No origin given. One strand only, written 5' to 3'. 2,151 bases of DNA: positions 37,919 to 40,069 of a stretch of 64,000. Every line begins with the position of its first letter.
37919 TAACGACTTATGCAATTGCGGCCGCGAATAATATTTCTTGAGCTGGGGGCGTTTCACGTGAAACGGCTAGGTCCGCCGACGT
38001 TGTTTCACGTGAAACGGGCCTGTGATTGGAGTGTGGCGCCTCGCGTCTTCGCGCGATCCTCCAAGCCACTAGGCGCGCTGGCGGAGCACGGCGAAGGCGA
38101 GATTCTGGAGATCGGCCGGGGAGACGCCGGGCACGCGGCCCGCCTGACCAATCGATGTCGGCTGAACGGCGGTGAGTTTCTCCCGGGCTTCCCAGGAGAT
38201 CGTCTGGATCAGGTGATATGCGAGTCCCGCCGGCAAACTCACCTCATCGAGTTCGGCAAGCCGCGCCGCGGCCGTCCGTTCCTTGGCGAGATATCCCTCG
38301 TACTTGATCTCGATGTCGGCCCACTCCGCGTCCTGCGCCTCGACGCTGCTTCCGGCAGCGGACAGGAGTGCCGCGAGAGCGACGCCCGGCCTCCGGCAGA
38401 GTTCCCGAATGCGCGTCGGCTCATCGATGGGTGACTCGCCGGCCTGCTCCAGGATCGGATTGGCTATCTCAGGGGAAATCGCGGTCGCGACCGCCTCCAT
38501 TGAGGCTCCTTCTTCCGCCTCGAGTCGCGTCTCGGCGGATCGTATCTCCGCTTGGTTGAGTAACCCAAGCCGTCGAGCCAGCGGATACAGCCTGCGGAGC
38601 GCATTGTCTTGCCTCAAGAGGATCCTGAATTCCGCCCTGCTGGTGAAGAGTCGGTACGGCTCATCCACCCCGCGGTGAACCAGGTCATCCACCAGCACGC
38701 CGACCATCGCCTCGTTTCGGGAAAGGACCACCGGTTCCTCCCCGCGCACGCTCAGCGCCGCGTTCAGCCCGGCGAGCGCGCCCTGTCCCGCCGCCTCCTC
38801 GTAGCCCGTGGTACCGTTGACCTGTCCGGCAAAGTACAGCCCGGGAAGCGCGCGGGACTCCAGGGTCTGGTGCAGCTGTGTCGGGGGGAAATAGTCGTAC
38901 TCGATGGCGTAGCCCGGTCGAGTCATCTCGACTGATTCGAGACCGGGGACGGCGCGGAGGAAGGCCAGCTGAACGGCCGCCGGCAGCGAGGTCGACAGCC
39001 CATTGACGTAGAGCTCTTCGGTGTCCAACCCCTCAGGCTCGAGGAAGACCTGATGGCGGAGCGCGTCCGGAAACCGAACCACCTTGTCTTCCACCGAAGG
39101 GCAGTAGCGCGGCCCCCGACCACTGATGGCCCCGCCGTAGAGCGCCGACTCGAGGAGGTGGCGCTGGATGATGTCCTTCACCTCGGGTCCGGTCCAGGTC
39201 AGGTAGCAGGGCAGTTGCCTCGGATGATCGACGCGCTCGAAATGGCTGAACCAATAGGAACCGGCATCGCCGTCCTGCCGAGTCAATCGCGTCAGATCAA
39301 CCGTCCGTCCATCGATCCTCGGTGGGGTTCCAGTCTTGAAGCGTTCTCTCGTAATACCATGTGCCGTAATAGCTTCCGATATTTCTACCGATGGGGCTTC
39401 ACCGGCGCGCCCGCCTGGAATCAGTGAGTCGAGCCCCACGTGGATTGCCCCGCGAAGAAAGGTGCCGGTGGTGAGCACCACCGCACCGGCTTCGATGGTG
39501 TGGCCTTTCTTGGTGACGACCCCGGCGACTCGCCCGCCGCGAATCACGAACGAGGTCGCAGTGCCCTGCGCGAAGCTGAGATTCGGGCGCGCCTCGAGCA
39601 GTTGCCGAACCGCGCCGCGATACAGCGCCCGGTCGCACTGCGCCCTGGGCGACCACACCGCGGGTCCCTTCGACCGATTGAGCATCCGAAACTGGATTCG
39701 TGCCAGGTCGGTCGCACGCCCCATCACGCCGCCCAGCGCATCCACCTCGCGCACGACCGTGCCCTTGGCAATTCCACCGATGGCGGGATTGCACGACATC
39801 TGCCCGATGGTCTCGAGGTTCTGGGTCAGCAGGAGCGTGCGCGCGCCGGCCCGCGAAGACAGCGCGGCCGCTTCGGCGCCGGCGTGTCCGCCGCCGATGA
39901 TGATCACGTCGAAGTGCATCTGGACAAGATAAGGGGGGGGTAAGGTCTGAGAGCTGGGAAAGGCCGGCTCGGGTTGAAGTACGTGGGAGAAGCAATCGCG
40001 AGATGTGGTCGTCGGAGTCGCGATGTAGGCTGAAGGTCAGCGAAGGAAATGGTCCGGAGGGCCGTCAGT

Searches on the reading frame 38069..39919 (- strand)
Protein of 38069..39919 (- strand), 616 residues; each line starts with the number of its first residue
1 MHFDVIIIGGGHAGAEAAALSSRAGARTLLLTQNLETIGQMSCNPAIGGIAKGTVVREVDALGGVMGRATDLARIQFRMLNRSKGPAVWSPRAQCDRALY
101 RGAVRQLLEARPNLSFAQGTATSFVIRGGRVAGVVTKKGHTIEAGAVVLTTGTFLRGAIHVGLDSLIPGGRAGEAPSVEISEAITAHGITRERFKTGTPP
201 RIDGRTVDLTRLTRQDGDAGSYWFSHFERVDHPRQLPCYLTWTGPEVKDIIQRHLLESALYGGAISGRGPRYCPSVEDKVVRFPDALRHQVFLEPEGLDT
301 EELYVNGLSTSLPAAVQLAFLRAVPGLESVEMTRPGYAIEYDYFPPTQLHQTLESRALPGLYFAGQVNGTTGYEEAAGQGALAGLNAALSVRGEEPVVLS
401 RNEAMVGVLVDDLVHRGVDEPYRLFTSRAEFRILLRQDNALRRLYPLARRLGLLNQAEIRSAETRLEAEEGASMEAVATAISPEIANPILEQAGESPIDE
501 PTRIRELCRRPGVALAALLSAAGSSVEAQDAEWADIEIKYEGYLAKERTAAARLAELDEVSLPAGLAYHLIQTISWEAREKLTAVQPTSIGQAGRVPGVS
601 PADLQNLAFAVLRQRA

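Call 10: search_protein_families(library=pfam, proteins=[window:38069-39919:-])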
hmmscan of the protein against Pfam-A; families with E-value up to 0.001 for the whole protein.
window:38069-39919:- (616 aa): 7 families
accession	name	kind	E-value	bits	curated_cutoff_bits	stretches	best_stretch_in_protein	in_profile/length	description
PF01134.28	GIDA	-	6.8e-153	509.8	22.1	1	4-395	1-391/391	Glucose inhibited division protein A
PF13932.14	SAM_GIDA_C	-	2.2e-18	66.2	27.1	1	553-607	2-56/57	tRNA modifying enzyme MnmG/GidA C-terminal helical bundle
PF21680.2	GIDA_C_1st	-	6.3e-09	36.9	24.7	1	478-548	23-96/96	tRNA modifying enzyme MnmG/GidA C-terminal helical domain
PF07992.20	Pyr_redox_2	-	3.5e-06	27.1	26.1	1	3-153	1-109/291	Pyridine nucleotide-disulphide oxidoreductase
PF12831.13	FAD_oxidored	-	5.6e-06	26.3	27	1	4-148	1-141/416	FAD dependent oxidoreductase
PF01266.30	DAO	-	0.00011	22.2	27.9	0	87-159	137-209/353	FAD dependent oxidoreductase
PF03486.20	HI0933_like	-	0.0002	21.3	50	0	4-34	2-32/244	HI0933-like protein Rossmann domain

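Call 14: find_related_loci(query=window:38069-39919:-, collection=genome_contigs, flank=4000)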
Query window:38069-39919:- (616 aa) in genome_contigs; peptide patterns used: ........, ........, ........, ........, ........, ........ (x = any residue, [..] = any of these).
600 stretches matched a pattern (row limit reached: there are more); 598 encode a relative of the query (tblastn E <= 1e-3); the best 80 are kept; 80 distinct loci.
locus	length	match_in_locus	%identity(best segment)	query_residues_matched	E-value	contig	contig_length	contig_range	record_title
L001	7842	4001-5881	60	3-615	0e+0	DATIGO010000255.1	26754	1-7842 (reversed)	MAG TPA_asm: Gemmatimonadaceae bacterium isolate SMAG_U16423 k141_819972, whole genome shotgun sequence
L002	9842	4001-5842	61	3-616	0e+0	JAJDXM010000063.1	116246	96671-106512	MAG: Gemmatimonadetes bacterium isolate jk18x27bins.35 k141_1163215, whole genome shotgun sequence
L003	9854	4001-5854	55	2-615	0e+0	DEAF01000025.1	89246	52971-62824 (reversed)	MAG TPA_asm: Gemmatimonadales bacterium UBA2989 UBA2989_contig_10621, whole genome shotgun sequence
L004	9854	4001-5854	59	2-615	0e+0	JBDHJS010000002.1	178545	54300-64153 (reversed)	MAG: Gemmatimonadota bacterium isolate BHB10-26_Bin_292 BHB10-26_Bin_292_scaffold_45, whole genome shotgun sequence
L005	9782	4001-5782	57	23-614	0e+0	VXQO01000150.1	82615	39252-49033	MAG: Gemmatimonadetes bacterium isolate SB0664_bin_10 NODE_287_length_82615_cov_87.787657, whole genome shotgun sequence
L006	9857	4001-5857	58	1-611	0e+0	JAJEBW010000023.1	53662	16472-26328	MAG: Gemmatimonadetes bacterium isolate jk18x9bins.57 k141_412581, whole genome shotgun sequence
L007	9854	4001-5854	59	1-615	0e+0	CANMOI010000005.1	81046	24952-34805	MAG: Gemmatimonadales bacterium isolate ZH-3nov15-212 genome assembly, contig: ZH-3nov15-C153, whole genome shotgun sequ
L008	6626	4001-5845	59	3-614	0e+0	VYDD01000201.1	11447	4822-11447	MAG: Gammaproteobacteria bacterium isolate SB0675_bin_31 NODE_2434_length_11447_cov_5.430829, whole genome shotgun seque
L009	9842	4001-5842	48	2-607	0e+0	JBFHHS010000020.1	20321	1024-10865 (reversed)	MAG: Crocinitomicaceae bacterium isolate Mix_sand07.2021.05.G.19 k141_290115_length_20321_cov_8.8917, whole genome shotg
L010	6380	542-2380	48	3-607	0e+0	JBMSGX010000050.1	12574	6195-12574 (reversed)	MAG: Crocinitomicaceae bacterium isolate CJ_V2_S8_100percent_par_metabat.94 NODE_3437_length_12574_cov_8.464334, whole g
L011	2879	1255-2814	60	3-510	0e+0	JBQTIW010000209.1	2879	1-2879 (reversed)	MAG: Gemmatimonadaceae bacterium isolate SAR104 c_000000332267, whole genome shotgun sequence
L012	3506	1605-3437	49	3-607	0e+0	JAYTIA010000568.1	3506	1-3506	MAG: Saprospiraceae bacterium isolate GFS_2611 GFS_2611_567, whole genome shotgun sequence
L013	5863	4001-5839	49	2-607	0e+0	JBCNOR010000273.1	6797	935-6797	MAG: Niabella sp. isolate SMAGNO132 Contig273, whole genome shotgun sequence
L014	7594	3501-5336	48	3-607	0e+0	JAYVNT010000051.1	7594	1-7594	MAG: Flavobacterium sp. isolate GL65_DN_metabinner_30_sub GL65_DN_metabinner_30_sub_50, whole genome shotgun sequence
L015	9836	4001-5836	49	3-607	0e+0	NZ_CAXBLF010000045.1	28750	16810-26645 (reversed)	MAG: uncultured Algibacter sp. isolate ERR2762117_binner12_Refined_49 ERZ3422019.665, whole genome shotgun sequence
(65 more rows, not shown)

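Call 16: find_encoding_contigs(protein=window:38069-39919:-, flank=3000, max_places=10)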
Protein window:38069-39919:- (616 aa): no gene with exactly this product is on record in the collection.
